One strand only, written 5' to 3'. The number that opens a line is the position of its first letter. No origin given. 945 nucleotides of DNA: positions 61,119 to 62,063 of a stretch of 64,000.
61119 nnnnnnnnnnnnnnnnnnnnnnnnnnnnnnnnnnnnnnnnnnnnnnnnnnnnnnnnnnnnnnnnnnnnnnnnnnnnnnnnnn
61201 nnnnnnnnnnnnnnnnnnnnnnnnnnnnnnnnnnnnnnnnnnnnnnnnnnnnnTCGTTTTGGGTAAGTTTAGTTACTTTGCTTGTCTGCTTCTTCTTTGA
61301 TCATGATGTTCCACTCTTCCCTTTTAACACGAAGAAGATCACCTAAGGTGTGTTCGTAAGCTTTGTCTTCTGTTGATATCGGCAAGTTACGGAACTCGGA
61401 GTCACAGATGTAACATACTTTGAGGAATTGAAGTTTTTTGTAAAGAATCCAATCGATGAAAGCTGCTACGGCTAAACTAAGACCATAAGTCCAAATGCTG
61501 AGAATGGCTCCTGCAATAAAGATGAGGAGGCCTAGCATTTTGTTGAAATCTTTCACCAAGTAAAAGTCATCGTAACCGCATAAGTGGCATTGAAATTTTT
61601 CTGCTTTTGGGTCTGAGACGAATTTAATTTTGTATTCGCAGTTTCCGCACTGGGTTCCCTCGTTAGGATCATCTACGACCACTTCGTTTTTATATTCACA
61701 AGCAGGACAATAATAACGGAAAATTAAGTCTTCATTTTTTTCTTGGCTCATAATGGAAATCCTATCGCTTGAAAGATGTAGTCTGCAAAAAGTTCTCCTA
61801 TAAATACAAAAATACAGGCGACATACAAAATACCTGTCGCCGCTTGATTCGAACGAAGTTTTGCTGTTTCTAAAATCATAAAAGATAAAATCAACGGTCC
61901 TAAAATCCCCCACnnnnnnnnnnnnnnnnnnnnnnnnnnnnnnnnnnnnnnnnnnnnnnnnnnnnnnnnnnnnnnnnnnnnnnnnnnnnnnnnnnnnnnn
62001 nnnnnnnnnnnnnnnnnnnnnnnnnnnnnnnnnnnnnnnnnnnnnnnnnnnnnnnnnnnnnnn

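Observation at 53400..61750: Compositionally mosaic ~8 kb segment around tRNA-Glu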

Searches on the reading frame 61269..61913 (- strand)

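Call 6: search_protein_families(library=pfam, proteins=[window:61269-61913:-], max_evalue=0.01)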
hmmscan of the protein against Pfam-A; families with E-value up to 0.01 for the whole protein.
window:61269-61913:- (214 aa): 1 family
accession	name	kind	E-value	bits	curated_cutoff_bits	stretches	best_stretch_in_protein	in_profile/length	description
PF11265.14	Med25_VWA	-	0.0015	18.7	21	1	61-198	22-164/213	Mediator complex subunit 25 von Willebrand factor type A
